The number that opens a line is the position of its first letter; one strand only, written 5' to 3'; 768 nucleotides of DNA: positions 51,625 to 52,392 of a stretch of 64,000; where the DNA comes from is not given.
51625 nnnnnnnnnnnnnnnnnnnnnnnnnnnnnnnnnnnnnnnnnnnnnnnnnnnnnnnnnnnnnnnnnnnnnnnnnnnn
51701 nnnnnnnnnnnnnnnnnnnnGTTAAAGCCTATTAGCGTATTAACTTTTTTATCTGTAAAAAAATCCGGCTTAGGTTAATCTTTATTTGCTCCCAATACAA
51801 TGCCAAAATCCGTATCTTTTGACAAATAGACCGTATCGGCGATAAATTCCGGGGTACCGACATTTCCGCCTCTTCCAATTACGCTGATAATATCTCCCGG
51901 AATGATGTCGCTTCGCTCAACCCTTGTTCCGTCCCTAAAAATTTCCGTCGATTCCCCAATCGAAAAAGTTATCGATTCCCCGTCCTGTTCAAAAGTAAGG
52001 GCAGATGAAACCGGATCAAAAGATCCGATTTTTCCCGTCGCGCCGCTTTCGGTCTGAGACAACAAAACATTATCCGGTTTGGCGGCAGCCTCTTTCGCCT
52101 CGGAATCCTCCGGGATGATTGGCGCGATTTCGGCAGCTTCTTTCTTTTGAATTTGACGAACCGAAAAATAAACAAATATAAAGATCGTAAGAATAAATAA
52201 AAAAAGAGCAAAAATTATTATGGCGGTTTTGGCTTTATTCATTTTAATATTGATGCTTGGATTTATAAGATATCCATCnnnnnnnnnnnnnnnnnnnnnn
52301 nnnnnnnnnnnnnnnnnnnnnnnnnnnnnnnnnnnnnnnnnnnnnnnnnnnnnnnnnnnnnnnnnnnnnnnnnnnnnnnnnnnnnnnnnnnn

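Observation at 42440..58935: Tandem array of giant TSP1-like/PKD surface-protein paralogs sharing a conserved C-terminal PKD domain ending in IPDWEE, paired with paralogous small TM proteins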

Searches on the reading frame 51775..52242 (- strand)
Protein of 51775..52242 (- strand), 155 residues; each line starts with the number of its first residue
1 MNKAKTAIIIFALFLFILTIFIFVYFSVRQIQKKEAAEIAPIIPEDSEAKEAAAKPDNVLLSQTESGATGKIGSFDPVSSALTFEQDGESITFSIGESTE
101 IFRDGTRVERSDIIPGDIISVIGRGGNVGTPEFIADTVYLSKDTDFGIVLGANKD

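Call 4: search_protein_families(library=pfam, proteins=[window:51775-52242:-], max_evalue=0.01)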
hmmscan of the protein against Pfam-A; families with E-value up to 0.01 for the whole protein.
window:51775-52242:- (155 aa): 0 families

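Call 12: search_protein_families(library=ncbifam, proteins=[window:51775-52242:-], max_evalue=0.1)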
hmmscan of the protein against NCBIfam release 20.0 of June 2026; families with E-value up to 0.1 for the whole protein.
window:51775-52242:- (155 aa): 2 families
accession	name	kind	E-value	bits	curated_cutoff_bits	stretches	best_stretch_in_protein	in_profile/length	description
NF045999.1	MAG1140_fam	equivalog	0.0076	16.4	35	1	2-39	3-40/126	MAG1140 family protein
NF042931.1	SAG1386_EF1546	equivalog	0.094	12.8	80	0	7-97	32-118/158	SAG1386/EF1546 family surface-associated protein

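Call 16: find_homologous_proteins(query=A1, max_evalue=0.001)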
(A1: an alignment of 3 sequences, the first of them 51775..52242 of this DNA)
Query A1 (3 sequences) (155 aa, profile of the alignment): 6 proteins with E <= 0.001 among 4174 candidates.
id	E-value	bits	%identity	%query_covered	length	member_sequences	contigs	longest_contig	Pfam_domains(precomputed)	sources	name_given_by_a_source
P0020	5.7e-61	223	92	100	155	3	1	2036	-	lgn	-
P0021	7.8e-57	209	32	70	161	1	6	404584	-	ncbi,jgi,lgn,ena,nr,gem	ncbi:MAG TPA: hypothetical protein P5080_00305 [Candidatus Paceibacterota bacterium]|nr:hypothetical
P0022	2.8e-54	201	30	89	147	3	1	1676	-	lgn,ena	-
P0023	1.4e-47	179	29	87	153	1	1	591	-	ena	-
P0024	9.3e-47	177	37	46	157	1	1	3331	-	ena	-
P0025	1.5e-16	79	35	54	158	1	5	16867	-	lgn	-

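Call 18: find_encoding_contigs(protein=P0025, flank=10000, max_places=5)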
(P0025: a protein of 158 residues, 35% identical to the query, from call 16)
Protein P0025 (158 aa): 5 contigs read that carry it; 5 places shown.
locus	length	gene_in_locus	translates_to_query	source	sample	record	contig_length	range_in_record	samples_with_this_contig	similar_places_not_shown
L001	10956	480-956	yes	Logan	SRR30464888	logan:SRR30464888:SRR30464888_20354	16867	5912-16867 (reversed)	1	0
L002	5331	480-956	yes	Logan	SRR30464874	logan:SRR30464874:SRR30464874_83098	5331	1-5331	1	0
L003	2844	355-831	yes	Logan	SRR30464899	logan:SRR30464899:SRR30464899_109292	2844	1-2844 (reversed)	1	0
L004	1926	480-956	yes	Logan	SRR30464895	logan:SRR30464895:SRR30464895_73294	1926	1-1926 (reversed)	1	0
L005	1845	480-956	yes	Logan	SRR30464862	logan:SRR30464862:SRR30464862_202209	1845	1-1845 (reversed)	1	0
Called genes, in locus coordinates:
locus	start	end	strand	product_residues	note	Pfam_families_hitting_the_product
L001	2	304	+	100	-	?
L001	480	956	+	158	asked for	-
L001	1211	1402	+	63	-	-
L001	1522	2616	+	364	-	PF00069:Pkinase (weak)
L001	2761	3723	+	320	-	-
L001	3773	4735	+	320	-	PF00224:PK (weak)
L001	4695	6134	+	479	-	PF00709:Adenylsucc_synt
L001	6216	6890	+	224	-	-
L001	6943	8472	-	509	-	PF08239:SH3_3 (faint), PF03734:YkuD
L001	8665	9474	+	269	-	PF04402:SIMPL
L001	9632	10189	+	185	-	PF04542:Sigma70_r2, PF08281:Sigma70_r4_2, PF04545:Sigma70_r4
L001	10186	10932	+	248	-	-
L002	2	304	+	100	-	?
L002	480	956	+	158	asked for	-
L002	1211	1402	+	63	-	-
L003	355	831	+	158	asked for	-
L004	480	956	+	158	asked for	-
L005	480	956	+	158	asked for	-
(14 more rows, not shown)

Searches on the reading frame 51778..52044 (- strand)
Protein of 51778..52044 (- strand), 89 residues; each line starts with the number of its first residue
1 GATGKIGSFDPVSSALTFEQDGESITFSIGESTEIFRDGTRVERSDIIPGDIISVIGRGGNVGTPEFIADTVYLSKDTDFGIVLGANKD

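Call 55: search_protein_families(library=pfam, proteins=[window:51778-52044:-], max_evalue=10)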
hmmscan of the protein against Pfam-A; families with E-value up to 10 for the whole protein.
seq(89 aa): 1 family
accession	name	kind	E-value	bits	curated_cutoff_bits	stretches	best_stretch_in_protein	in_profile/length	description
PF01356.24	A_amylase_inhib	-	0.15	12.6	25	1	34-68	31-65/68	Alpha amylase inhibitor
